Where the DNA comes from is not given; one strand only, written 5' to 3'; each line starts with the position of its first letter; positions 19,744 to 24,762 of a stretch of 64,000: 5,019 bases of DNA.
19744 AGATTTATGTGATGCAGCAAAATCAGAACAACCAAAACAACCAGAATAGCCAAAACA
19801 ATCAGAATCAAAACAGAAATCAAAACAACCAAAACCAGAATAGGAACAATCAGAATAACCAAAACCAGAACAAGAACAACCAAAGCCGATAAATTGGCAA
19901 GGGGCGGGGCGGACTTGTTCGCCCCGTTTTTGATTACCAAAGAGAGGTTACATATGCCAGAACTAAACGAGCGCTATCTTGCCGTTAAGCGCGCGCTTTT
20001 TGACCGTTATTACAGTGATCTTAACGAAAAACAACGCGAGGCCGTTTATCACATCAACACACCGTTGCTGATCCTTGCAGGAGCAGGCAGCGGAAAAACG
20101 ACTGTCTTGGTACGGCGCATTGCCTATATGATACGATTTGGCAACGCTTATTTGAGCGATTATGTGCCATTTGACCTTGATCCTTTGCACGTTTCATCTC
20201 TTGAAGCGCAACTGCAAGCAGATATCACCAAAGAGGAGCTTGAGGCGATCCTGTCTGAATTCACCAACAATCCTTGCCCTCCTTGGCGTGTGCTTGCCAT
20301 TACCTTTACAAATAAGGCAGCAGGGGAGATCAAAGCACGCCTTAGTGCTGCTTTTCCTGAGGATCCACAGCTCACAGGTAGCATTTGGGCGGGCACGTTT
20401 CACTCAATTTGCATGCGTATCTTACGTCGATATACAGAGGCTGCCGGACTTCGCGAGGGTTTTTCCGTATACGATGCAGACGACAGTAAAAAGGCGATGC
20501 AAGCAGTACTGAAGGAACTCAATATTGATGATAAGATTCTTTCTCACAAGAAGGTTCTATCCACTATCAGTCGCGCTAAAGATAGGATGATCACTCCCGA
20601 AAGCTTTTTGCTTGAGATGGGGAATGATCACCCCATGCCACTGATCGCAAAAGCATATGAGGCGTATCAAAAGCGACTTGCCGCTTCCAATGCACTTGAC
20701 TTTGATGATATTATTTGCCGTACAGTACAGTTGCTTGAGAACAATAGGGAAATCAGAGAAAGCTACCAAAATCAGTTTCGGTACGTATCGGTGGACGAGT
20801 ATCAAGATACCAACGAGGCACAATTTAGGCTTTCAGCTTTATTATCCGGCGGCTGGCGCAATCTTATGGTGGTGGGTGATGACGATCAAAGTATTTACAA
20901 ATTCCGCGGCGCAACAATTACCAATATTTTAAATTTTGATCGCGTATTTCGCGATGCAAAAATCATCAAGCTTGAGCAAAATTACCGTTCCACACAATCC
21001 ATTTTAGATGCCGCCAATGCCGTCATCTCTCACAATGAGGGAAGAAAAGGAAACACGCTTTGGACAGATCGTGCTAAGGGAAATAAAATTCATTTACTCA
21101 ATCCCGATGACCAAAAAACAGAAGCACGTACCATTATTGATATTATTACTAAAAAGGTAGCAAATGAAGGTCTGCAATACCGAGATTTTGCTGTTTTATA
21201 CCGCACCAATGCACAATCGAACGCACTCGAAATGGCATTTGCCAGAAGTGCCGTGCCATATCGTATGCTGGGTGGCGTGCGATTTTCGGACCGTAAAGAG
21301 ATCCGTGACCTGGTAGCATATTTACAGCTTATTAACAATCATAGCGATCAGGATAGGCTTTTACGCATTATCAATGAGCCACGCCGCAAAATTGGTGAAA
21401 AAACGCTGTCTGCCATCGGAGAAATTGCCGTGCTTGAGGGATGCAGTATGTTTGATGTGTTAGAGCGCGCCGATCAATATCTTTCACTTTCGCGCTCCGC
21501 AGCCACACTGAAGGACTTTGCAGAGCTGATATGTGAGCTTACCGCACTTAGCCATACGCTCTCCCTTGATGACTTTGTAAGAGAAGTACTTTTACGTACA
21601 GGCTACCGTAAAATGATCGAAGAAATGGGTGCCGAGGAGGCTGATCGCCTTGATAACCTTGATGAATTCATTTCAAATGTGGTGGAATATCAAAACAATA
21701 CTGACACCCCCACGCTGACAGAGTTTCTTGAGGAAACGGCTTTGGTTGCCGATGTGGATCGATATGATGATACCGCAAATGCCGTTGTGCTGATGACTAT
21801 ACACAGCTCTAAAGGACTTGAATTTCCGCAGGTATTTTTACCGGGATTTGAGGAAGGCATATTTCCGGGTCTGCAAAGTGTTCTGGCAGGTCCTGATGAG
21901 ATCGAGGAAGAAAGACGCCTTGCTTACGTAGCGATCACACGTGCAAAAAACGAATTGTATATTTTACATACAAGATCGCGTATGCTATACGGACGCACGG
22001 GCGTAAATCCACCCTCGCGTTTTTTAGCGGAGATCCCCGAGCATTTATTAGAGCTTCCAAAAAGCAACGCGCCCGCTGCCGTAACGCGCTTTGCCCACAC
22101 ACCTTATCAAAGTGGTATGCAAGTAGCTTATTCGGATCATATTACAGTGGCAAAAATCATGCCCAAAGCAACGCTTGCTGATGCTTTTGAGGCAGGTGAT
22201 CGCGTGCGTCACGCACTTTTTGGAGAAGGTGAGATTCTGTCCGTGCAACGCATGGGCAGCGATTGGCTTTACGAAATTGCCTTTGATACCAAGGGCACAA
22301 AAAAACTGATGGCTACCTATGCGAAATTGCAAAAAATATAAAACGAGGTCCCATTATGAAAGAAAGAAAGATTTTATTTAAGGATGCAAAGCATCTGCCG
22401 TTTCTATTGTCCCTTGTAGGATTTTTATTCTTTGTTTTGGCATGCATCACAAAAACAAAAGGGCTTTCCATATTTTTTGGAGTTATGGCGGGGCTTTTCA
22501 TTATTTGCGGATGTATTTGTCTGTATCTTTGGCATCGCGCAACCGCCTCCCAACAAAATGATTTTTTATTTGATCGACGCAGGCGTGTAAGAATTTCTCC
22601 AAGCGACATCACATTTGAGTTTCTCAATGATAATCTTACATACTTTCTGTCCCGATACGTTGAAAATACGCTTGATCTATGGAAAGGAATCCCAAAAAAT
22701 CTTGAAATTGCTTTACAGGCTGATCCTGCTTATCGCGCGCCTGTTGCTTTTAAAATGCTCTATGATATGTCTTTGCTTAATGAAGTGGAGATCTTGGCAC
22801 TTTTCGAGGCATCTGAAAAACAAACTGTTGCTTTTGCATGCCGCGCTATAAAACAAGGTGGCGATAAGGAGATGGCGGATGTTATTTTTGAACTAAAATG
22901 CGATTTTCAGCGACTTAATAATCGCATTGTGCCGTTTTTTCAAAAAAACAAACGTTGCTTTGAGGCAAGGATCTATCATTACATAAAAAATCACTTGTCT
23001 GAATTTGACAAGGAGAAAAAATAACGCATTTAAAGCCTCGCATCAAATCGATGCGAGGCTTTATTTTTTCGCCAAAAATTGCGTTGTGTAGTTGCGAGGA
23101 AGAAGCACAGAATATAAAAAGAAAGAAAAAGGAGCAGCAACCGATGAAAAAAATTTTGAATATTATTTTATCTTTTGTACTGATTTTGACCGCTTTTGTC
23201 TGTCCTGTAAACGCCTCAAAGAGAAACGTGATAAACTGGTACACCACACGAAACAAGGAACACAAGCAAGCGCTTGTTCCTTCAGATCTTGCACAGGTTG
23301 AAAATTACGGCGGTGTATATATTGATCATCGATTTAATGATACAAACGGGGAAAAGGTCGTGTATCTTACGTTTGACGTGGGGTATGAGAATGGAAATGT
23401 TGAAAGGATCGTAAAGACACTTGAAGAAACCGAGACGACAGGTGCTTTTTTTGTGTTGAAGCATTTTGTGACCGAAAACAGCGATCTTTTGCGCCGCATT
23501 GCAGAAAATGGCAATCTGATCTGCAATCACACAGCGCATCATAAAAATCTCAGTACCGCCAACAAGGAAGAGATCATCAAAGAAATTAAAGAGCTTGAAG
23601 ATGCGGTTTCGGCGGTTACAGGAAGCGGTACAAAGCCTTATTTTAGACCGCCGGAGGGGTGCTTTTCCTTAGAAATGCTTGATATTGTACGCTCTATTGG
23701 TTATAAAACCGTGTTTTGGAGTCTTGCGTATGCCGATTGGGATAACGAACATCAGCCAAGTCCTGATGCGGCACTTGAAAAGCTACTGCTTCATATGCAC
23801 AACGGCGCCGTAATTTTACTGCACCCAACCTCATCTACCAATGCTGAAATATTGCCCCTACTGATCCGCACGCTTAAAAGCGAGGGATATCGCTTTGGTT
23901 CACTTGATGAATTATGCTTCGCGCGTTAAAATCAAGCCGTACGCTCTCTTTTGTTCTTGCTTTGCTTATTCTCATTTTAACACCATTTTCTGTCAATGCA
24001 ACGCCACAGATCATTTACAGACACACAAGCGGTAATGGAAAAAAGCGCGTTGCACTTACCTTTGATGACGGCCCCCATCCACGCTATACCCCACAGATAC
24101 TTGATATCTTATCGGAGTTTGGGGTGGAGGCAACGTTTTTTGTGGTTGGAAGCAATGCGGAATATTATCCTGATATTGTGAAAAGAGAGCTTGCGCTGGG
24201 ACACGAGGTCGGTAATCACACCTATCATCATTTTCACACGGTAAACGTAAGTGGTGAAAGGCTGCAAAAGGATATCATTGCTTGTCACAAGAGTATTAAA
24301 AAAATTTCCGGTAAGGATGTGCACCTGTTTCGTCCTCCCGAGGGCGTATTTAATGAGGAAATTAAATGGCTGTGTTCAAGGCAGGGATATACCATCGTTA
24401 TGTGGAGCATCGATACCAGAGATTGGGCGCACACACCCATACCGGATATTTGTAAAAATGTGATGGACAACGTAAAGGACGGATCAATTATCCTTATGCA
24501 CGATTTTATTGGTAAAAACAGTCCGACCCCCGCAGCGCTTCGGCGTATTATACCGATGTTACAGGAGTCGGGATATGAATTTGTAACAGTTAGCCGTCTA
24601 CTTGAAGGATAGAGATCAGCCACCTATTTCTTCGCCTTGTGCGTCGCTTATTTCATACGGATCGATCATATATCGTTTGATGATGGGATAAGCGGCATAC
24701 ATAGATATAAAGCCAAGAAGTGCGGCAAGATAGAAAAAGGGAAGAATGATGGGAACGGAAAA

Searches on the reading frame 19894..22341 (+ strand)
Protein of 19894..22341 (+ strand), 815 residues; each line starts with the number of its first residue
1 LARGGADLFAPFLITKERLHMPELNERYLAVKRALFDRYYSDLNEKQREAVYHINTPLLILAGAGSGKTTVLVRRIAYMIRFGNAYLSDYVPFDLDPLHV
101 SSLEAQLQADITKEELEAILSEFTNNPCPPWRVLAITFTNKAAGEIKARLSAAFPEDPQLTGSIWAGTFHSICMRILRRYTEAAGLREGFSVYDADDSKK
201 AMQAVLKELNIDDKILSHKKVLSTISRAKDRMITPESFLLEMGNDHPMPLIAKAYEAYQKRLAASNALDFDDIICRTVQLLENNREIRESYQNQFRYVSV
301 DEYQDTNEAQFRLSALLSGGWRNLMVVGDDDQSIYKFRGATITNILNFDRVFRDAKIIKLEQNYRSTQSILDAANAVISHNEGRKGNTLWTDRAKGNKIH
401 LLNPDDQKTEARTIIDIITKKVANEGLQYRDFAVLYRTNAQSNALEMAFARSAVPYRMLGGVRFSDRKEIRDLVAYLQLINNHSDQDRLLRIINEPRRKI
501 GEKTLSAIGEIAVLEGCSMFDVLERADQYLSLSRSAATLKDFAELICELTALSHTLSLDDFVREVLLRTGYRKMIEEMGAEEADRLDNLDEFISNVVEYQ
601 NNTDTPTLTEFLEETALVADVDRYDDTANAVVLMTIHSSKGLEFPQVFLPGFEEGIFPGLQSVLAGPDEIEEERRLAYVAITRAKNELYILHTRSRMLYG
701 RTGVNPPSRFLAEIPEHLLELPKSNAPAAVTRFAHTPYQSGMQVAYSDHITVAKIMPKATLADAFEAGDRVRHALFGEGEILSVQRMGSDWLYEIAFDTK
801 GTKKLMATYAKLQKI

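Call 59: search_protein_families(library=pfam, proteins=[window:19894-22341:+], max_evalue=0.00001)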
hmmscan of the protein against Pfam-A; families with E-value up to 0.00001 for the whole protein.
window:19894-22341:+ (815 aa): 6 families
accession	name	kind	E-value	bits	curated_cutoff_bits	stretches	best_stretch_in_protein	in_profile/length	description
PF00580.27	UvrD-helicase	-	4.1e-81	273.1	23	2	119-352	34-270/271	UvrD/REP helicase N-terminal domain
PF13361.12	UvrD_C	-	1.3e-72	245.6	25.6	1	358-693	1-348/350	UvrD-like helicase C-terminal domain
PF13245.12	AAA_19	-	3.7e-18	66.4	25.1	1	131-338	42-134/134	AAA domain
PF13538.12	UvrD_C_2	-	2.7e-10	40.4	27.4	0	663-690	24-51/52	UvrD-like helicase C-terminal domain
PF21196.3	PcrA_UvrD_tudor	-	1.9e-09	37.6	23.9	1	768-814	2-48/48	PcrA/UvrD tudor domain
PF01443.25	Viral_helicase1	-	7.2e-07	29.7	21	0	667-691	200-227/228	Viral superfamily 1 RNA helicase core domain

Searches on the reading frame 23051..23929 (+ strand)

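Call 59: search_protein_families(library=pfam, proteins=[window:23051-23929:+], max_evalue=0.00001)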
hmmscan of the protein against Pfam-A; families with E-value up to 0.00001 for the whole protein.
window:23051-23929:+ (292 aa): 1 family
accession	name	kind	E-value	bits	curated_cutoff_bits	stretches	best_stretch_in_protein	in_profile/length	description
PF01522.26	Polysacc_deac_1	-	3.1e-31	108.4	23.1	1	98-221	3-124/124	Polysaccharide deacetylase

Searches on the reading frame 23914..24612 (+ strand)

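Call 59: search_protein_families(library=pfam, proteins=[window:23914-24612:+], max_evalue=0.00001)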
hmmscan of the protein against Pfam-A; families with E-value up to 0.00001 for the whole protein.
window:23914-24612:+ (232 aa): 1 family
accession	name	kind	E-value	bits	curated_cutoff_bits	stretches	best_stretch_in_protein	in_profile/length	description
PF01522.26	Polysacc_deac_1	-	4e-38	130.6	23.1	1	41-161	4-123/124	Polysaccharide deacetylase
